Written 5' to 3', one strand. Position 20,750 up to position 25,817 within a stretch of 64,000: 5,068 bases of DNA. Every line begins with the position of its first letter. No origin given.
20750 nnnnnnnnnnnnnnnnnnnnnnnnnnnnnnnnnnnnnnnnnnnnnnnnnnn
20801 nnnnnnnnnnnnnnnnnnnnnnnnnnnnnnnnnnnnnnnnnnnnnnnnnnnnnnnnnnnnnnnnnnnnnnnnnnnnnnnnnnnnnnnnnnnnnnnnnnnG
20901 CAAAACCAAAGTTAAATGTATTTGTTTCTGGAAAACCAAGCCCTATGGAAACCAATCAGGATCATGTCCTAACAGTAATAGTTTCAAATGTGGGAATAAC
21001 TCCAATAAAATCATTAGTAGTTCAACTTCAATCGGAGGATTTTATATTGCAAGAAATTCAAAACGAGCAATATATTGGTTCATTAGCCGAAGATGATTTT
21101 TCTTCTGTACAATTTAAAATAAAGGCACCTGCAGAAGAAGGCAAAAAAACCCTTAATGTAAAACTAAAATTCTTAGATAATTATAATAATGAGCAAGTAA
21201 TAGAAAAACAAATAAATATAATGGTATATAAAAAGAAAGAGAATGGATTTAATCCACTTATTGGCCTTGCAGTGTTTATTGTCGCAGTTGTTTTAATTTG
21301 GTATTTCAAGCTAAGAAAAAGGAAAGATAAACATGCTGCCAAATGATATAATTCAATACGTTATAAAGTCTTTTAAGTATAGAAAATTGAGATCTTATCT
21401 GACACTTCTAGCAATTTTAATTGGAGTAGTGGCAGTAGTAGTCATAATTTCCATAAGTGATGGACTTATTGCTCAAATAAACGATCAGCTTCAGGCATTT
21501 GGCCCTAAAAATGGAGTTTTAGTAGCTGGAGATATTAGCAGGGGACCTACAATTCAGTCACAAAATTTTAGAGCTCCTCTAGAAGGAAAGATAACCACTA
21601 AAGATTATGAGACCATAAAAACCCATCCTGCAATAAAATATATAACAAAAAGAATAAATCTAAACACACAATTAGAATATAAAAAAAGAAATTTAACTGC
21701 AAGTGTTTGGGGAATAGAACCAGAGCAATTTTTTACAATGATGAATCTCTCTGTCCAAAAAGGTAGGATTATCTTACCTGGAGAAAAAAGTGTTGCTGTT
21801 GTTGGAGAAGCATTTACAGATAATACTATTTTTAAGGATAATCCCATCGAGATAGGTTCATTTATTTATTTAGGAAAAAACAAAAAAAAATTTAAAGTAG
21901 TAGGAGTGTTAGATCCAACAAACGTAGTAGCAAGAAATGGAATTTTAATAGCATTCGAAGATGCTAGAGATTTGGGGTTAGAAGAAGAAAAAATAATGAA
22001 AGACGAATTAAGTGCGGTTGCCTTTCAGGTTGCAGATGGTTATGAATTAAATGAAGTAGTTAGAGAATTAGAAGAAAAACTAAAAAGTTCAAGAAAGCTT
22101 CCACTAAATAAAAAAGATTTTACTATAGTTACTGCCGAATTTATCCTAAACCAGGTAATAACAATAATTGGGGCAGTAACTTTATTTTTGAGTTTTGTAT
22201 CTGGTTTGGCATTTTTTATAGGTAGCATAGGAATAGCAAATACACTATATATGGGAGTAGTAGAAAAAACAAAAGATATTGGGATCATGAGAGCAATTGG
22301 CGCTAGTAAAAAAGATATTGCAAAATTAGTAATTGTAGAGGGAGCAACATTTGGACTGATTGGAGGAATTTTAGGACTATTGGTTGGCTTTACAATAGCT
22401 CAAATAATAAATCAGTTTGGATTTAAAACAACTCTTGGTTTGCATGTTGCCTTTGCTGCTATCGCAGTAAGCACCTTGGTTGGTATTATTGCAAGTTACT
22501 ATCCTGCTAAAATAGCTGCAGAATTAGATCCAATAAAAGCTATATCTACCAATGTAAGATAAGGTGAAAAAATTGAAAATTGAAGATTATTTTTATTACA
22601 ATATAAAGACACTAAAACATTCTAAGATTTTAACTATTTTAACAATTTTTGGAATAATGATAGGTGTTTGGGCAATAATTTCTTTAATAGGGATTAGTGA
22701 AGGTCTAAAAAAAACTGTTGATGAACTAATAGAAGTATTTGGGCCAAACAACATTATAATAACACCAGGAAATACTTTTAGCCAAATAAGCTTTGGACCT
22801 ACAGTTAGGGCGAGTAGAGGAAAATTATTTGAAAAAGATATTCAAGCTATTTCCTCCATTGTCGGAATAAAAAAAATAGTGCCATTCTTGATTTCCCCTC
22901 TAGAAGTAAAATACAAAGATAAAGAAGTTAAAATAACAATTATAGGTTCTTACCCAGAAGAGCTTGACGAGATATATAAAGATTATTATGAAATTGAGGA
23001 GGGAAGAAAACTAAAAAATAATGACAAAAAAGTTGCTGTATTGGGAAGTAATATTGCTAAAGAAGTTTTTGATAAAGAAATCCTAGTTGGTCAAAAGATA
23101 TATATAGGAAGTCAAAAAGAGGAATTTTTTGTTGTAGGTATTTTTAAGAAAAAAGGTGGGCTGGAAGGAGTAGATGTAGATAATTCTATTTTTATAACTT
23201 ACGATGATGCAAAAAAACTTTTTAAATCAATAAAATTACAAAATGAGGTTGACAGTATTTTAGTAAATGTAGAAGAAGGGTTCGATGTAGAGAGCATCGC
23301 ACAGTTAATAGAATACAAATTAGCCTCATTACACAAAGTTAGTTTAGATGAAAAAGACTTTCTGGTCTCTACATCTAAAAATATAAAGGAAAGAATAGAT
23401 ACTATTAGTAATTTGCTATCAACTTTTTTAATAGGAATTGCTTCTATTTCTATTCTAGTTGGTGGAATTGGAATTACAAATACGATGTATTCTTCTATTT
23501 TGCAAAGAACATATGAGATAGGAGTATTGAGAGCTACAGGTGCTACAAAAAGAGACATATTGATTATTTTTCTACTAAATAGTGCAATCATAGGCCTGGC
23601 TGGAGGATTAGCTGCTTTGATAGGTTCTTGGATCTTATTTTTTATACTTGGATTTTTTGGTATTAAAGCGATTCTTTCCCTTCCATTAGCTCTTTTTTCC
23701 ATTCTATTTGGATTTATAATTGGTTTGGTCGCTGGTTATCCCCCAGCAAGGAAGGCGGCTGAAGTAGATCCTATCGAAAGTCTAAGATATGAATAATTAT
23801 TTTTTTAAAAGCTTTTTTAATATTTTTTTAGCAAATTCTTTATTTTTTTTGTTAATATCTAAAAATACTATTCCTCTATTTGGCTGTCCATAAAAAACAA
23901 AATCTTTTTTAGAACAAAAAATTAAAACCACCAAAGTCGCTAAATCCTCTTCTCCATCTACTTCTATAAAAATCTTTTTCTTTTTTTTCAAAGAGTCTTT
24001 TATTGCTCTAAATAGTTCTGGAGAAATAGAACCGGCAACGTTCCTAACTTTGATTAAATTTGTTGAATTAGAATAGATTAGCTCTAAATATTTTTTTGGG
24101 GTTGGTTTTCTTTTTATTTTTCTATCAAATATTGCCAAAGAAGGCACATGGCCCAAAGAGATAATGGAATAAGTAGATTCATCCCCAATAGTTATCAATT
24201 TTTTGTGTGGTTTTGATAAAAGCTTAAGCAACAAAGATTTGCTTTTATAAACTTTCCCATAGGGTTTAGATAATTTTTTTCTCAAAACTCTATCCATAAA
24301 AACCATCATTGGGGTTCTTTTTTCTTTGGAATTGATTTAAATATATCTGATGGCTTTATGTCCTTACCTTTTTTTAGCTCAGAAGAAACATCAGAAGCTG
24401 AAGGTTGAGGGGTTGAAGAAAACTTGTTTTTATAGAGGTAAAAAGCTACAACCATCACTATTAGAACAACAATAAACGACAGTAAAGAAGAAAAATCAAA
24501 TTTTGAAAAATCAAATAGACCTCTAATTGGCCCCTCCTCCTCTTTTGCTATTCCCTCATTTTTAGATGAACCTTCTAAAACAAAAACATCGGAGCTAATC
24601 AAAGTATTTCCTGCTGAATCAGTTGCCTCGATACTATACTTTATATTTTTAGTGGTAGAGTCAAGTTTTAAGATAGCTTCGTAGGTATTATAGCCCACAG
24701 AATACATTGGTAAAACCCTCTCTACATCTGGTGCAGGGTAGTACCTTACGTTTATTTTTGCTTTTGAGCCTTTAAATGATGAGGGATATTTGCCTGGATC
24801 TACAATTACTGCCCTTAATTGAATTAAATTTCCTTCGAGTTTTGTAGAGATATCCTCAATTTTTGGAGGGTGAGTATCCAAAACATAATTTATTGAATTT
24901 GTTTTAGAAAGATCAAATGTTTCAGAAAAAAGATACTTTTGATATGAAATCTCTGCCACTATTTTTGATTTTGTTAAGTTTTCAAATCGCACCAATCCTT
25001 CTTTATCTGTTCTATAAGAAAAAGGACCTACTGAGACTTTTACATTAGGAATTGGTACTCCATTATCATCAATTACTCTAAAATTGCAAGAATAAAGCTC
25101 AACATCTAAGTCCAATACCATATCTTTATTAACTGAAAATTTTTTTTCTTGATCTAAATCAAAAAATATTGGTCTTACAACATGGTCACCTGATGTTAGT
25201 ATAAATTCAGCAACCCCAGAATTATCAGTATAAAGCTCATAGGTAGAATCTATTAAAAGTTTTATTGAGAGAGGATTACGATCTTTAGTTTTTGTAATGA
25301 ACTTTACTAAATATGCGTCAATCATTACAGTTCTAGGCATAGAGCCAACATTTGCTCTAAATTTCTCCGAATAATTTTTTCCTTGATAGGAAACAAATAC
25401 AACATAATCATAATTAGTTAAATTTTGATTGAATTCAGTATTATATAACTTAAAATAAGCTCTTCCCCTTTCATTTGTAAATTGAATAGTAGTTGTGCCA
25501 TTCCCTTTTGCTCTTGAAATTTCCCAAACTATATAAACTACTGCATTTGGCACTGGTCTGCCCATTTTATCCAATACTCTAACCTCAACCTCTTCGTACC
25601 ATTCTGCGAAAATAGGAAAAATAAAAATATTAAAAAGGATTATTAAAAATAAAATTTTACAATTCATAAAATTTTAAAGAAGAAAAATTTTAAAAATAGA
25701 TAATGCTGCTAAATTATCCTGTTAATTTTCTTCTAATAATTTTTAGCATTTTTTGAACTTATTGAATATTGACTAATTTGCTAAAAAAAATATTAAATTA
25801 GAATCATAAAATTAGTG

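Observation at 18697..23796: Translationally coupled five-gene operon: wHTH regulator, ABC ATPase, TM-anchored multi-Ig/CARDB-like surface protein, and two FtsX permeases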

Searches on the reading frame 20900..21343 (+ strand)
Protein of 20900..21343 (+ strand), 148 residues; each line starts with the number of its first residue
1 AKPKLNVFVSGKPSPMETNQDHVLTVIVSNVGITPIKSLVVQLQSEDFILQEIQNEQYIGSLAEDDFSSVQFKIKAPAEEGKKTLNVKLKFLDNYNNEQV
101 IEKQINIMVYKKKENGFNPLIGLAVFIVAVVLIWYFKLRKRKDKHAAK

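Call 80: find_homologous_proteins(query=A4, max_evalue=0.001)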
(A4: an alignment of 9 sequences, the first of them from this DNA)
Query A4 (9 sequences) (148 aa, profile of the alignment): 4 proteins with E <= 0.001 among 4175 candidates.
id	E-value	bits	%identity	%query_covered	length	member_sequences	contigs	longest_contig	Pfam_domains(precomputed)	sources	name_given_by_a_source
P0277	6.1e-34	135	32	76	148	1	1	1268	-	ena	-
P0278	1.1e-33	134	28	89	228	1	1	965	-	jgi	jgi:hypothetical protein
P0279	1.6e-29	120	31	54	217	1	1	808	-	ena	-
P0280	4.2e-16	77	27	54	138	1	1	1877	-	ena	-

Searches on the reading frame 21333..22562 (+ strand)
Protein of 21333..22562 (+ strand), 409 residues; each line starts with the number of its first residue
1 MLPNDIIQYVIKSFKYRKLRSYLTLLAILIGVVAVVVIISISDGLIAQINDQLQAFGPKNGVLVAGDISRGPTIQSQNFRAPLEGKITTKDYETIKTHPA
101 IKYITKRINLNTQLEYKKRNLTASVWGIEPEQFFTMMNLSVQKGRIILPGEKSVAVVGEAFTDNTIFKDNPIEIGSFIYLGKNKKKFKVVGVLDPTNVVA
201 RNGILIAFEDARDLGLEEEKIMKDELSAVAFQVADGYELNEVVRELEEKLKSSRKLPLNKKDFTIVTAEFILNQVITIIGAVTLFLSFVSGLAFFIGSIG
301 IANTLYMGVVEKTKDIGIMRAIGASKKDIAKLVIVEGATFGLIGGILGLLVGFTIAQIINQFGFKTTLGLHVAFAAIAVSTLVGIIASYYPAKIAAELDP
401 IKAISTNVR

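Call 5: search_protein_families(library=pfam, proteins=[window:21333-22562:+], max_evalue=0.1)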
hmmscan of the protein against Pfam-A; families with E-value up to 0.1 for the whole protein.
window:21333-22562:+ (409 aa): 2 families
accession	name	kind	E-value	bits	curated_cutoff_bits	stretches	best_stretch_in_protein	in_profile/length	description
PF12704.14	MacB_PCD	-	2.9e-23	83.7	27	1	22-248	2-206/207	MacB-like periplasmic core domain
PF02687.27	FtsX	-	2.1e-19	70.2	25.5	1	288-398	2-118/120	FtsX-like permease C-terminal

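Call 7: search_protein_families(library=ncbifam, proteins=[window:21333-22562:+], max_evalue=0.01)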
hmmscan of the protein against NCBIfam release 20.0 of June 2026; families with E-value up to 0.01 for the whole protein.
window:21333-22562:+ (409 aa): 12 families
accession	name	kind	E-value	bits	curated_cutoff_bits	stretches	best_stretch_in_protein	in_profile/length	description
NF007826.0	PRK10535.1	equivalog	7.3e-38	130.2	966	1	12-405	263-646/648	macrolide ABC transporter ATP-binding protein/permease MacB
TIGR03434.1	ADOP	subfamily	9.9e-25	86.8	622.3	1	110-404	513-800/803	ADOP family duplicated permease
TIGR02212.1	lolCE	equivalog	6.1e-21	74.8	362.45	1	18-405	21-409/411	lipoprotein-releasing ABC transporter permease subunit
NF008357.0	PRK11146.1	exception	1.2e-15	57.3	439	1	182-356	182-342/414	lipoprotein-releasing ABC transporter permease subunit LolE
TIGR02213.1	lolE_release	exception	1e-12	47.6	540.35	1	181-357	178-340/411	lipoprotein-releasing ABC transporter permease subunit LolE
NF008076.0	PRK10814.1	exception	2.9e-08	33.2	473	1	284-362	269-343/399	lipoprotein-releasing ABC transporter permease subunit LolC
TIGR00439.2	FtsX_Gneg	equivalog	7.1e-08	32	255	1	228-366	118-250/292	permease-like cell division protein FtsX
NF038347.1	FtsX_Gpos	exception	1.8e-07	30.8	225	1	273-361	164-247/296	permease-like cell division protein FtsX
NF038346.1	FtsX_actino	exception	4.2e-07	29.6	250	1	270-394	167-300/308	permease-like cell division protein FtsX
TIGR01185.1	devC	equivalog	0.0001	21.4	290.35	1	180-382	163-353/380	ABC transporter permease DevC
NF038008.1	ABC_perm_DarB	equivalog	0.00015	19.9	700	1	93-210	75-187/777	darobactin export ABC transporter permease subunit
NF041854.1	ABC_perm_YbbP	equivalog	0.0064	14.4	999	1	264-348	665-749/806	putative ABC transporter permease subunit YbbP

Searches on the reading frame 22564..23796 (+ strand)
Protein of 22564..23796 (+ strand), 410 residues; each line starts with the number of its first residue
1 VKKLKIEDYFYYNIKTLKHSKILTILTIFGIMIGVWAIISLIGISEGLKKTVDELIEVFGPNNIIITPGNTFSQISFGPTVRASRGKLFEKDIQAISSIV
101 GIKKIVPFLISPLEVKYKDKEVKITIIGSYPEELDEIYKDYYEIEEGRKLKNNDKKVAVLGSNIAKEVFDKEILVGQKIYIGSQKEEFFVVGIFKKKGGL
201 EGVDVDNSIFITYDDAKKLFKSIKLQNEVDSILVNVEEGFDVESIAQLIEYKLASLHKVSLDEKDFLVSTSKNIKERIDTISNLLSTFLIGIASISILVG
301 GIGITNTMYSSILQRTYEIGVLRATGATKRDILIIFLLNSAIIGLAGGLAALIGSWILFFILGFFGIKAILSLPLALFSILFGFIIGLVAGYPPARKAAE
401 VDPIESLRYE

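Call 5: search_protein_families(library=pfam, proteins=[window:22564-23796:+], max_evalue=0.1)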
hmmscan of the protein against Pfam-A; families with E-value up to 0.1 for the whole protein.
window:22564-23796:+ (410 aa): 2 families
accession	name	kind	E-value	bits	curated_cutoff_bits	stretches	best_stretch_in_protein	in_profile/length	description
PF12704.14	MacB_PCD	-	6.2e-31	108.7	27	1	24-250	1-205/207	MacB-like periplasmic core domain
PF02687.27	FtsX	-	4.1e-16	59.6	25.5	1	292-400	3-117/120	FtsX-like permease C-terminal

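Call 7: search_protein_families(library=ncbifam, proteins=[window:22564-23796:+], max_evalue=0.01)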
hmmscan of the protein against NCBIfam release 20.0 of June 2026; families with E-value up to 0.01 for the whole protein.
window:22564-23796:+ (410 aa): 9 families
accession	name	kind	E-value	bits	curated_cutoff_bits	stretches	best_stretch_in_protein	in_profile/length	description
NF007826.0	PRK10535.1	equivalog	3.5e-45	154.4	966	1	15-408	263-646/648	macrolide ABC transporter ATP-binding protein/permease MacB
TIGR03434.1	ADOP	subfamily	5.4e-25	87.6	622.3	1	143-410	543-803/803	ADOP family duplicated permease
TIGR02212.1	lolCE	equivalog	3.9e-17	62.3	362.45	1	17-410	17-411/411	lipoprotein-releasing ABC transporter permease subunit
NF008076.0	PRK10814.1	exception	2.1e-09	36.9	473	1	19-410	22-399/399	lipoprotein-releasing ABC transporter permease subunit LolC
TIGR00439.2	FtsX_Gneg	equivalog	1.2e-08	34.5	255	1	268-362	149-243/292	permease-like cell division protein FtsX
NF038346.1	FtsX_actino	exception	1.3e-07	31.3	250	1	272-359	166-253/308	permease-like cell division protein FtsX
NF038347.1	FtsX_Gpos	exception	2.6e-07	30.3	225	1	215-355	106-237/296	permease-like cell division protein FtsX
NF008357.0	PRK11146.1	exception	0.00033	19.6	439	0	182-353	181-336/414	lipoprotein-releasing ABC transporter permease subunit LolE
TIGR01185.1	devC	equivalog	0.00052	19.1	290.35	1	172-403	154-376/380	ABC transporter permease DevC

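Call 85: search_solved_structures(query=window:22564-23793:+, max_evalue=0.00001)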
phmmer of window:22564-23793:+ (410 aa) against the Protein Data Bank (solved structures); distinct sequences matched with E-value up to 0.00001: 7.
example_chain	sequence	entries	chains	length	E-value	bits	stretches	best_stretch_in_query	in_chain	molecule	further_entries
5nik_J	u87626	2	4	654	3.7e-37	131.5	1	16-408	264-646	Macrolide export ATP-binding/permease protein MacB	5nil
5lil_A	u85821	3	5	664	3e-32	115.3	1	7-408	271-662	Macrolide export ATP-binding/permease protein MacB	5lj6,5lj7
5gko_A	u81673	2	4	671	1.1e-31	113.4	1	9-408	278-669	Macrolide export ATP-binding/permease protein MacB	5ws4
5xu1_M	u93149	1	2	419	5.8e-24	88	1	17-410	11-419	ABC transporter permeae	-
9o9x_C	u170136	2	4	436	5.9e-09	38.6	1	187-363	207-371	ABC transporter permease YtrF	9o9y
5f9q_A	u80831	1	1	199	4.8e-07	32.4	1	86-221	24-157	Macrolide export ATP-binding/permease protein YknZ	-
7arh_C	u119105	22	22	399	5.9e-07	32.1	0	292-410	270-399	Lipoprotein-releasing ABC transporter permease subunit LolC | Lipo-releasing system transmembrane protein lolC | Lipoprotein-releasing system transmembrane prot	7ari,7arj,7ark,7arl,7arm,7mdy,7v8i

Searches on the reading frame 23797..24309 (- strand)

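Call 91: search_protein_families(library=pfam, proteins=[window:23797-24309:-], max_evalue=0.001)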
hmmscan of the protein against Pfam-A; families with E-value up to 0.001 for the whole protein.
window:23797-24309:- (170 aa): 1 family
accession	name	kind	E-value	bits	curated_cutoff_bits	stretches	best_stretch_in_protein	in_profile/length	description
PF04019.17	DUF359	-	1.1e-32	112.7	25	1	46-167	2-125/126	Protein of unknown function (DUF359)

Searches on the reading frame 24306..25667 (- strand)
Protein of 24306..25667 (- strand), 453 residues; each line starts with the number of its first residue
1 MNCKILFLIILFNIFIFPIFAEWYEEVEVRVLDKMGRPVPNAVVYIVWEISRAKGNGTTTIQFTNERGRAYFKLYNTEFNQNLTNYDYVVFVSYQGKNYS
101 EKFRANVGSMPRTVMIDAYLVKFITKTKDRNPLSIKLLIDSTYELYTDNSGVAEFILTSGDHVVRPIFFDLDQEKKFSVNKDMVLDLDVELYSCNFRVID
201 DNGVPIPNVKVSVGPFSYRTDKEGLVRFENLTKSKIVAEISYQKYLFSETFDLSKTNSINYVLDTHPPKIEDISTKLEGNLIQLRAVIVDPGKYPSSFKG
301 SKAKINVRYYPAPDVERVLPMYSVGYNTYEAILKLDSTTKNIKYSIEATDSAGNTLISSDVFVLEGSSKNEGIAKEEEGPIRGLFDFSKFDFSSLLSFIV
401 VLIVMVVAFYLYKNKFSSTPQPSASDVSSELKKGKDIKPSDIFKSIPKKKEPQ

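Call 91: search_protein_families(library=pfam, proteins=[window:24306-25667:-], max_evalue=0.001)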
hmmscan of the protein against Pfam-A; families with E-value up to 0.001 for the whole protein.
window:24306-25667:- (453 aa): 4 families
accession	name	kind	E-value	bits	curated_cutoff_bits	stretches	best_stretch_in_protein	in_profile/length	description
PF13620.12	CarboxypepD_reg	-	2.8e-09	37.6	32.3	0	197-246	5-60/82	Carboxypeptidase regulatory-like domain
PF17789.7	MG4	-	6.7e-09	36.3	24.7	0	27-83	18-69/95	Macroglobulin domain MG4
PF02369.22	Big_1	-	2.9e-08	34.1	34.9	1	26-78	20-70/93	Bacterial Ig-like domain (group 1)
PF24025.1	Ig_DR_A0283-like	-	0.00064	20.4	27.1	0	26-73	8-51/102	DR_A0283-like, Ig-like domain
